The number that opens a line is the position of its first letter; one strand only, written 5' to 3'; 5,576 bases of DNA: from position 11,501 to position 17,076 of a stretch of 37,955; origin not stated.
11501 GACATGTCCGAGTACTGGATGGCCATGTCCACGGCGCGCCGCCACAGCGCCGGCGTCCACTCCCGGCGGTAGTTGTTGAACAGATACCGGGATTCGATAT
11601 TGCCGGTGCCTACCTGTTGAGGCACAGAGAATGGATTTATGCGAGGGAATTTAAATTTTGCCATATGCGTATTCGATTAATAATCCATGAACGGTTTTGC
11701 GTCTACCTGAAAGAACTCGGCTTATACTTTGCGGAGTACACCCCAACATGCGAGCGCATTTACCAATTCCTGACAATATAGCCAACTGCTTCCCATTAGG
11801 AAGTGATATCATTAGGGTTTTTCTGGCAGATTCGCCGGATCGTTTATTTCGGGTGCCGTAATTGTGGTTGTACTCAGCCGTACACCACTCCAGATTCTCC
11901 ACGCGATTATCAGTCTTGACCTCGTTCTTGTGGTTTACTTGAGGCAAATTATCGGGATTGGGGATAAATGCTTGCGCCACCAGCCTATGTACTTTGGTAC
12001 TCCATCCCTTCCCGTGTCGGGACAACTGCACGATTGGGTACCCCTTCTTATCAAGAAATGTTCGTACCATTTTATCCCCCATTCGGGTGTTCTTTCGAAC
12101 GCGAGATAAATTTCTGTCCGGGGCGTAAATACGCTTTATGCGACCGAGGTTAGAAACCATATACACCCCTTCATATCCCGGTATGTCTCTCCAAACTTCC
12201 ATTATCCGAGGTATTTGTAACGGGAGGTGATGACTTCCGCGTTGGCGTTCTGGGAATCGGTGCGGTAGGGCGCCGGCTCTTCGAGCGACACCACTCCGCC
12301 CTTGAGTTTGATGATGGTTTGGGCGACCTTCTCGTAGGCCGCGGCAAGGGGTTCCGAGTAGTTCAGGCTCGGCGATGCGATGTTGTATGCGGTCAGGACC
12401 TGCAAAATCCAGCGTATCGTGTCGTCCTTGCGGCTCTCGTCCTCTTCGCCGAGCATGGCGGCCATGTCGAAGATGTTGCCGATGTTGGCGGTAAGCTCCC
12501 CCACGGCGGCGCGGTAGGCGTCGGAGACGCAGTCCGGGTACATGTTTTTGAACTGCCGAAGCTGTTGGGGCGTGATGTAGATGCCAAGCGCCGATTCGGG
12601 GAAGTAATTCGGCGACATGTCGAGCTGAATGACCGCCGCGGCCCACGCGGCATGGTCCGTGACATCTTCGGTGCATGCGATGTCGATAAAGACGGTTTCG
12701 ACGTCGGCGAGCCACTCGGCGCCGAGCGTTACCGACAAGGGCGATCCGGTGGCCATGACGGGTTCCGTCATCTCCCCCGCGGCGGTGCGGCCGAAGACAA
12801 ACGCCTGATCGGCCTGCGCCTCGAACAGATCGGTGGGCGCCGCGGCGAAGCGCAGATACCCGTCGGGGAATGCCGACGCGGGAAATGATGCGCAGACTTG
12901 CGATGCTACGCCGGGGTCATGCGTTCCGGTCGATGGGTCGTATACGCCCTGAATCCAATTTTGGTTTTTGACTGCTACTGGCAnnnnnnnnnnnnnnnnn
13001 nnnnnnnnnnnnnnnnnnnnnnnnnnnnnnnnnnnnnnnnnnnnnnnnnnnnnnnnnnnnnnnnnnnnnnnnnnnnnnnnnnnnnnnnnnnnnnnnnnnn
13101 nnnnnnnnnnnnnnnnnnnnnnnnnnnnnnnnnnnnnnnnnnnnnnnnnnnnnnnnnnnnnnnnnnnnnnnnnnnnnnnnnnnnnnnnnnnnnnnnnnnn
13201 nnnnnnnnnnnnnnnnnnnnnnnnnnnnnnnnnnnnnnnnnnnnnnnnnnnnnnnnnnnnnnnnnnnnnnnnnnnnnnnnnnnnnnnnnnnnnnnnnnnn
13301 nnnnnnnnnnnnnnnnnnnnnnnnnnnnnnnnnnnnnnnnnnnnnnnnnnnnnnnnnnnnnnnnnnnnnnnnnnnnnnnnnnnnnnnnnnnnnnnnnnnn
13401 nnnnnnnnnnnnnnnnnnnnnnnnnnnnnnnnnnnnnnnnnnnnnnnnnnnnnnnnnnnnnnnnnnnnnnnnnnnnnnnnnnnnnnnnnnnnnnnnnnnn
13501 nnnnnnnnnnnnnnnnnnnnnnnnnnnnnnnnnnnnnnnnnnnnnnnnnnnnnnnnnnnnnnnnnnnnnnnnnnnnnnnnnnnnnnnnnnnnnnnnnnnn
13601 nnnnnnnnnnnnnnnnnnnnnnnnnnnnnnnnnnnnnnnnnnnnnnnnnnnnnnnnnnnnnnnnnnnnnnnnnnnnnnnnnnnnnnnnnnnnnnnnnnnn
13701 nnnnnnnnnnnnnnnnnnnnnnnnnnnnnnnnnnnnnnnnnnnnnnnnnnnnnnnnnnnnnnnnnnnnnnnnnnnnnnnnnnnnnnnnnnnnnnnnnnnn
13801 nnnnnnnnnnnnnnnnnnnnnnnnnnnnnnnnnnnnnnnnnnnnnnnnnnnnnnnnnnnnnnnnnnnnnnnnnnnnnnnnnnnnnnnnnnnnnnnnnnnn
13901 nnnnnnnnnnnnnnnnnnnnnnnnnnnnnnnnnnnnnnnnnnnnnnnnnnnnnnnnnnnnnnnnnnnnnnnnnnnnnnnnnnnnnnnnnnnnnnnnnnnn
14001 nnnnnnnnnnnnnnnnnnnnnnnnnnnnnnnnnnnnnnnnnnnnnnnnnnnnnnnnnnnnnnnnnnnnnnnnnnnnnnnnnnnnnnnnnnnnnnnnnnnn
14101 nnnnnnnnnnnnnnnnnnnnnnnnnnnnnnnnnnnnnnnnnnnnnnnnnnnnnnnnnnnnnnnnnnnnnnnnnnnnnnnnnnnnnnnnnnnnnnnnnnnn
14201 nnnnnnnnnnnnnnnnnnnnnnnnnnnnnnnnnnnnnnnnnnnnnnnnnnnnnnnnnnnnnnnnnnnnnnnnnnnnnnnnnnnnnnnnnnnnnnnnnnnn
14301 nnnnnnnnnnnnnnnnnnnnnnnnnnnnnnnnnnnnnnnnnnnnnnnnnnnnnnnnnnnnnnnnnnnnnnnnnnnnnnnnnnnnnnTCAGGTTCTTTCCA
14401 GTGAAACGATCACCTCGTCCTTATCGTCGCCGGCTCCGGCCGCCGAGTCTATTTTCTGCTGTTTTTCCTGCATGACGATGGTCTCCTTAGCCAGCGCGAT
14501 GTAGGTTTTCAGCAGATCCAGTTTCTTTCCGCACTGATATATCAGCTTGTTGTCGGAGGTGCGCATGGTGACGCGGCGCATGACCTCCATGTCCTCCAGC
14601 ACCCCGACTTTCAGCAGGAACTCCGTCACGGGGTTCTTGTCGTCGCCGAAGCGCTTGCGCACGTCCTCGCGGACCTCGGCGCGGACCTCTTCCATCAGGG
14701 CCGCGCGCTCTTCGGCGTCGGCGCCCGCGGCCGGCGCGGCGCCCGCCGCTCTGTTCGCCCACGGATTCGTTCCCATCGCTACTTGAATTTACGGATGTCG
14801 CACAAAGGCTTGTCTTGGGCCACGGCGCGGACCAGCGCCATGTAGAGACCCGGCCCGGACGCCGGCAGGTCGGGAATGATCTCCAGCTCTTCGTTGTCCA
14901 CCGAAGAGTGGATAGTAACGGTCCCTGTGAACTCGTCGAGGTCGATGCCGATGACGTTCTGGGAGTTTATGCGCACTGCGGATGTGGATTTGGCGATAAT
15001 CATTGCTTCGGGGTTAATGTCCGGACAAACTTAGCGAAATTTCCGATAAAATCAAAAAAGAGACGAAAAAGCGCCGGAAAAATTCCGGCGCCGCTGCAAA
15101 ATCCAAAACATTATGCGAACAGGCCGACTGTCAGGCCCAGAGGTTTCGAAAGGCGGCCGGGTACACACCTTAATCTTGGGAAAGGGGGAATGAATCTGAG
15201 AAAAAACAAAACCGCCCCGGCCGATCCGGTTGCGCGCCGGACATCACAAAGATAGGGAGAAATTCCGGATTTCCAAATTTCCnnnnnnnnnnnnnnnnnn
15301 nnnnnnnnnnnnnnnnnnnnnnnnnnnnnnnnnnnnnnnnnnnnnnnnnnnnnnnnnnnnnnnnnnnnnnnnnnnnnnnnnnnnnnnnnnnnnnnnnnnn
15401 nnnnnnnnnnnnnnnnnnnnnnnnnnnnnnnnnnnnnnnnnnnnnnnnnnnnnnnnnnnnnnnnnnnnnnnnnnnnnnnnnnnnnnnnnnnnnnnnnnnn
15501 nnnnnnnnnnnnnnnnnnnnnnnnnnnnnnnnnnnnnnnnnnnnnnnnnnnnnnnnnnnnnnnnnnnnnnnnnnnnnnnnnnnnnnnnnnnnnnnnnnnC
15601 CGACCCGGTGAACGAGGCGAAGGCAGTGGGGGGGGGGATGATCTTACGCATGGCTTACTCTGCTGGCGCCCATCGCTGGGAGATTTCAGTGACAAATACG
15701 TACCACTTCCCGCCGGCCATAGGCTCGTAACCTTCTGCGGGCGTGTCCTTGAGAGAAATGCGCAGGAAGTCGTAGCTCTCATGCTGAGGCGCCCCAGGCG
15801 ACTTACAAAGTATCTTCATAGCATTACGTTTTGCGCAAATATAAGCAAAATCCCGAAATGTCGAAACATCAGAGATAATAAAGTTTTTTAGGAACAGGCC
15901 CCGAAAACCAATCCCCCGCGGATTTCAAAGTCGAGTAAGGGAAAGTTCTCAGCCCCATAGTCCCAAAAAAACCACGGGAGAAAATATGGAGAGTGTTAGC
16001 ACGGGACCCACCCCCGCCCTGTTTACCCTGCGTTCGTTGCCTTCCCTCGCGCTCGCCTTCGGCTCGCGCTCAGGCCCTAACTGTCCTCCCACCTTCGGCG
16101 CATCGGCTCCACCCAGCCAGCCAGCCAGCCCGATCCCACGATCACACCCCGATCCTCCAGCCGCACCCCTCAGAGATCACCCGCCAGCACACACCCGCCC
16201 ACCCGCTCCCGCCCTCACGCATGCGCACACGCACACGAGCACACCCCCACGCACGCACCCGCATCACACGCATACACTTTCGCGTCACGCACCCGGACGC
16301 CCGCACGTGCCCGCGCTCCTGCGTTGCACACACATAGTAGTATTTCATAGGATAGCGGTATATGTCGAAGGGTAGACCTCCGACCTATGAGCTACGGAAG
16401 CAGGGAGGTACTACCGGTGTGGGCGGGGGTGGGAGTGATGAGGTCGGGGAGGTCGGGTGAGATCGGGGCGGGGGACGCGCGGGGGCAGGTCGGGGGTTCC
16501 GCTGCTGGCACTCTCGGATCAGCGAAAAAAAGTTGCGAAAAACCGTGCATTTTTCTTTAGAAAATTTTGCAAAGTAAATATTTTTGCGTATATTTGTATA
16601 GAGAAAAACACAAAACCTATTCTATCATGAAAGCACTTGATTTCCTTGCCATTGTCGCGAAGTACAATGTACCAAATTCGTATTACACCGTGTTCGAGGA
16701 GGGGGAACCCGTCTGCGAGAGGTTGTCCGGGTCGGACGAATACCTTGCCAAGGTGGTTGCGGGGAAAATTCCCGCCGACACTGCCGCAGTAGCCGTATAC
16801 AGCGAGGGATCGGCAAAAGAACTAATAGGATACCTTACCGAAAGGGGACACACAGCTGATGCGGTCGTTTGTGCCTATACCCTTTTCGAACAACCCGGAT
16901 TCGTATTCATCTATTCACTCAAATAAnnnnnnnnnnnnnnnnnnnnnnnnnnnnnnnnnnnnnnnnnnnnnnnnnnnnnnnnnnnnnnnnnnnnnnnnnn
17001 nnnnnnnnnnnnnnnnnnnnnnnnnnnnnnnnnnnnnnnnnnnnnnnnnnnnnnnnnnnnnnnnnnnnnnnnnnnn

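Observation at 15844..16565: A 720-bp ORF-poor spacer between divergent promoters with an extreme C-rich arm, an AT-richer centre and a G-rich arm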

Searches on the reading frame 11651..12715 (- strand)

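Call 39: search_protein_families(library=phrogs, proteins=[window:11651-12715:-], max_evalue=0.001)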
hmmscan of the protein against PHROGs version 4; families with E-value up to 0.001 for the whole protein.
window:11651-12715:- (354 aa): 8 families
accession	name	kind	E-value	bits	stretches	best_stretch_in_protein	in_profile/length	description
phrog_59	-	DNA, RNA and nucleotide metabolism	4.2e-46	159.2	1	170-343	135-275/423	HNH endonuclease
phrog_959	-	DNA, RNA and nucleotide metabolism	6.6e-35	120.9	1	172-299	5-118/138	HNH endonuclease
phrog_1492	-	DNA, RNA and nucleotide metabolism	8e-31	108.6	1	171-290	43-162/414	HNH endonuclease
phrog_37683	-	unknown function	4.1e-11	43.5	1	213-285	134-206/279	-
phrog_99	-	DNA, RNA and nucleotide metabolism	9.1e-11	43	1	206-294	131-214/383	HNH endonuclease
phrog_7545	-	DNA, RNA and nucleotide metabolism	6.9e-08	33.8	1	192-285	38-131/160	HNH endonuclease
phrog_17657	-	DNA, RNA and nucleotide metabolism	1.4e-06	29.2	1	213-278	93-165/168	HNH endonuclease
phrog_30377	-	DNA, RNA and nucleotide metabolism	6.7e-06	27.2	1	240-292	10-60/82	HNH endonuclease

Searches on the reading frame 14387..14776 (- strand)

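Call 19: search_protein_families(library=phrogs, proteins=[window:14387-14776:-], max_evalue=0.01)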
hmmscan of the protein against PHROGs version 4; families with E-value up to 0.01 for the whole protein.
window:14387-14776:- (129 aa): 0 families

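Call 64: search_protein_families(library=pfam, proteins=[window:14387-14776:-], max_evalue=1)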
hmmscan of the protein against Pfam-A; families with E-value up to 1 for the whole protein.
window:14387-14776:- (129 aa): 1 family
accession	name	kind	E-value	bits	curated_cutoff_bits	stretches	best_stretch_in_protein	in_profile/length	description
PF01849.23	NAC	-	0.044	14.1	21.3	1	54-79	8-32/57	NAC domain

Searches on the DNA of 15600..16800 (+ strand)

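Call 7: search_dna_similar(query=window:15800-16650:+, collection=phages, mode=distant)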
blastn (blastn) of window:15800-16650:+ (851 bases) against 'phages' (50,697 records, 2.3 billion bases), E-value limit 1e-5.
No match.
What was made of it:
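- Tried and rejected: Similar DNA in GenBank phages: none for the tract (call 7).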

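Call 11: search_rna_families(source=window, start=15600, end=16800, threshold=evalue, max_evalue=10)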
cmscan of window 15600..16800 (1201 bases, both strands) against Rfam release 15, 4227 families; matches with E-value up to 10: 3.
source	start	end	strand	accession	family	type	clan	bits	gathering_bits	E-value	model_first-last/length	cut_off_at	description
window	16512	16613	+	RF02325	TtnuHACA18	Gene; snRNA; snoRNA; HACA-box;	-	18.4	100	8.3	1-130/130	no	Tetrahymena snoRNA TtnuHACA18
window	16215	16277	-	RF04217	mir-297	Gene; miRNA;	-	17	90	8.7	1-71/71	no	mir-297 microRNA precursor family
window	15897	16008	-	RF00603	SNORD23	Gene; snRNA; snoRNA; CD-box;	-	14.5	64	7.6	1-110/110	no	Small nucleolar RNA SNORD23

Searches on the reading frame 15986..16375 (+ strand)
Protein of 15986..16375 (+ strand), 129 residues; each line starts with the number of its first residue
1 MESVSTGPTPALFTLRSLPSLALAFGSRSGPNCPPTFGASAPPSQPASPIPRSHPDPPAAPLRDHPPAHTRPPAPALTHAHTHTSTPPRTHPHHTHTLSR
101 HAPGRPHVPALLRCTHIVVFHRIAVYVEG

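Call 20: search_protein_families(library=pfam, proteins=[window:15986-16375:+, window:15993-16337:+], max_evalue=0.01)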
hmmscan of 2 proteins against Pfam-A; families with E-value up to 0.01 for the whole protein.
window:15986-16375:+ (129 aa): 0 families

window:15993-16337:+ (114 aa): 0 families
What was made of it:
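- On Protein-coding gene (Pro-rich ORF 15986-16375): No Pfam match (call 20).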

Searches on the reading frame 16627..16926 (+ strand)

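Call 19: search_protein_families(library=phrogs, proteins=[window:16627-16926:+], max_evalue=0.01)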
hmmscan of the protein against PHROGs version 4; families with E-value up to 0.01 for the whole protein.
window:16627-16926:+ (99 aa): 0 families

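Call 20: search_protein_families(library=pfam, proteins=[window:16627-16926:+], max_evalue=0.01)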
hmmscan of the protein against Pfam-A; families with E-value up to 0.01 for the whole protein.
window:16627-16926:+ (99 aa): 0 families

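Call 64: search_protein_families(library=pfam, proteins=[window:16627-16926:+], max_evalue=1)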
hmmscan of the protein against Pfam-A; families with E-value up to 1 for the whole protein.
window:16627-16926:+ (99 aa): 1 family
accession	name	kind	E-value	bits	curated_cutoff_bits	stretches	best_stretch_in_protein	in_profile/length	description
PF21982.2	RecX_HTH1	-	0.23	11.9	26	1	62-80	15-33/40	RecX, first three-helix domain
